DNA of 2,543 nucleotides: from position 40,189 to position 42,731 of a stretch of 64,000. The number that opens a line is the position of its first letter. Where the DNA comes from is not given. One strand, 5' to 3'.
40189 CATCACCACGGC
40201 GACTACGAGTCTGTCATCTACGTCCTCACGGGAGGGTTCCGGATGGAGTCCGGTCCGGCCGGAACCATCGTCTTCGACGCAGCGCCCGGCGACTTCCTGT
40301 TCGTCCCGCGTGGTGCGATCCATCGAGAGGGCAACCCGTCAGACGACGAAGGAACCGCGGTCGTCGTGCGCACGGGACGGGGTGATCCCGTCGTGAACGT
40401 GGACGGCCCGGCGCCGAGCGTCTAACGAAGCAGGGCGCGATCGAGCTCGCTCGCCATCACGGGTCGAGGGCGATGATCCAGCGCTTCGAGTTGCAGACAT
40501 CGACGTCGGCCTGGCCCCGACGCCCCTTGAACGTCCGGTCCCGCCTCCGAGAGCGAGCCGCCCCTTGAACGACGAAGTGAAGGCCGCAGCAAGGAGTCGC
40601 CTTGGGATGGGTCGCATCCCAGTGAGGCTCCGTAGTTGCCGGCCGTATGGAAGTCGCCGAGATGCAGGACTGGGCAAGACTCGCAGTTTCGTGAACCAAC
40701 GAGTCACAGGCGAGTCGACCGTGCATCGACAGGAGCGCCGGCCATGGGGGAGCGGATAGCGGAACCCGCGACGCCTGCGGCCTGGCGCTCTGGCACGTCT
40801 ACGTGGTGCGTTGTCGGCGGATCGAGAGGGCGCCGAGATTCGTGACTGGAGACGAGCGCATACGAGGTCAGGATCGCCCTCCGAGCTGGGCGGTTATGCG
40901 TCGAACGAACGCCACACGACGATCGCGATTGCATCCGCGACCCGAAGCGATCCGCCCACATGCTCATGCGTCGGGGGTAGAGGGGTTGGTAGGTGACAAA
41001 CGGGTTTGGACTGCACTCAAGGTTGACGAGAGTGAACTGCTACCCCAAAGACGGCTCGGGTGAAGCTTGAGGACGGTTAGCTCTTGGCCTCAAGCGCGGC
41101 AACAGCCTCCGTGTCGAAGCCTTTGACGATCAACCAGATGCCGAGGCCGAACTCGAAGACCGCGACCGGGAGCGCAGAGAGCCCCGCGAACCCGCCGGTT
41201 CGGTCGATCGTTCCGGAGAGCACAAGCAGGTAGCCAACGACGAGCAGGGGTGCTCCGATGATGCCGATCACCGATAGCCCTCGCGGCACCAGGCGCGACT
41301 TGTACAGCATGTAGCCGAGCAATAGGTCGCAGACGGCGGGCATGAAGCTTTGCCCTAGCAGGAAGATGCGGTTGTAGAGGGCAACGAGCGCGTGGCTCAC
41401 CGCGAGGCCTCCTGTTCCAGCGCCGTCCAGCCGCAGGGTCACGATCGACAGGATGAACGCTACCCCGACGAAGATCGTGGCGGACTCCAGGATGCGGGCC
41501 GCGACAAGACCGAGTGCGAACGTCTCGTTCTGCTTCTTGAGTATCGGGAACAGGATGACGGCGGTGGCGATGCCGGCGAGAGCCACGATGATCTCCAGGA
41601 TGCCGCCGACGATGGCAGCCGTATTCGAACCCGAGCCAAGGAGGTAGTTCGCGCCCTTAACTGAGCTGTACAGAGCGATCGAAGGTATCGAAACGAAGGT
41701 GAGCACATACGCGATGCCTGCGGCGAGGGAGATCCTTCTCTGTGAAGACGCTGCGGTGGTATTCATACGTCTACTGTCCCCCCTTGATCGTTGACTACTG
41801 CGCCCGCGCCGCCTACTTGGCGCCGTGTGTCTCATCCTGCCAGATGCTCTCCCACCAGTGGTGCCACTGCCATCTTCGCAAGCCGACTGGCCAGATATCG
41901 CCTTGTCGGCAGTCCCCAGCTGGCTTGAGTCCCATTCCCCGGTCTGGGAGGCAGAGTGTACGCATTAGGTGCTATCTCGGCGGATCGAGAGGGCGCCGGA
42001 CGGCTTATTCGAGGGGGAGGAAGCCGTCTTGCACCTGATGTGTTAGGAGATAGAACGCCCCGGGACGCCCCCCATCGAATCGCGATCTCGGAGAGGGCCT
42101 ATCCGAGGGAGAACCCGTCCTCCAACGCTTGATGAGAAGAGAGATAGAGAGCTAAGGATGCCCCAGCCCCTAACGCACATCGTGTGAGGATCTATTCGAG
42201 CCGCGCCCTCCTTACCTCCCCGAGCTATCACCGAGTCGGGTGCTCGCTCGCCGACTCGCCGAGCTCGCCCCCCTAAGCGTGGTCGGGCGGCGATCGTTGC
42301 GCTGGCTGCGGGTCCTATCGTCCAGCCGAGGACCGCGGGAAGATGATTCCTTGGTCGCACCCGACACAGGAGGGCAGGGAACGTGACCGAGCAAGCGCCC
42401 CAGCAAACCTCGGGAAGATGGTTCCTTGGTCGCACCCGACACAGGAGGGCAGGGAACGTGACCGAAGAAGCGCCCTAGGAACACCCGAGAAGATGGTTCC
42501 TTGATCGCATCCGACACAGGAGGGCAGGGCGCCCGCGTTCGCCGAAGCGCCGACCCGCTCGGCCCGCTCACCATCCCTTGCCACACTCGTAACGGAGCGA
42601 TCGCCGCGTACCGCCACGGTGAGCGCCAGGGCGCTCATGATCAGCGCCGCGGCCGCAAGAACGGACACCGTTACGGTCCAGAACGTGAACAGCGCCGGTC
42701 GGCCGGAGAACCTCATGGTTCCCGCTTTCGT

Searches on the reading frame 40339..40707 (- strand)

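Call 84: search_protein_families(library=pfam, proteins=[window:40339-40707:-], max_evalue=0.01)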
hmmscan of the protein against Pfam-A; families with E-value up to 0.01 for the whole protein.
window:40339-40707:- (122 aa): 1 family
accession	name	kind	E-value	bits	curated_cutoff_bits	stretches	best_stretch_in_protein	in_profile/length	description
PF21367.3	ZNF512_zf-C2H2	-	0.0057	17.3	27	1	22-31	5-14/20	Zinc finger 512, zinc fingers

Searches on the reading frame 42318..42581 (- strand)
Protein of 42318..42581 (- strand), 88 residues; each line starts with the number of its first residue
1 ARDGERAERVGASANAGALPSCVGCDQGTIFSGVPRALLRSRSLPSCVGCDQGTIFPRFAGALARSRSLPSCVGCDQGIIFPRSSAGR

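Call 74: find_homologous_proteins(query=window:42318-42581:-, max_evalue=0.1)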
Query seq(88 aa) (88 aa): 4 proteins with E <= 0.1 among 23 candidates.
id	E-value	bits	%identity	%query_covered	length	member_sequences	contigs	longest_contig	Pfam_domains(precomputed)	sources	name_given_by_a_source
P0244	7.3e-34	134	84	92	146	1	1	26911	-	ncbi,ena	-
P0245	2.4e-19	87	72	69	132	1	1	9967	-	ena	-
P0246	2.0e-18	84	68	77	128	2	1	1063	-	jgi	-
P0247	1.7e-8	53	85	39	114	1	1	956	-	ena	-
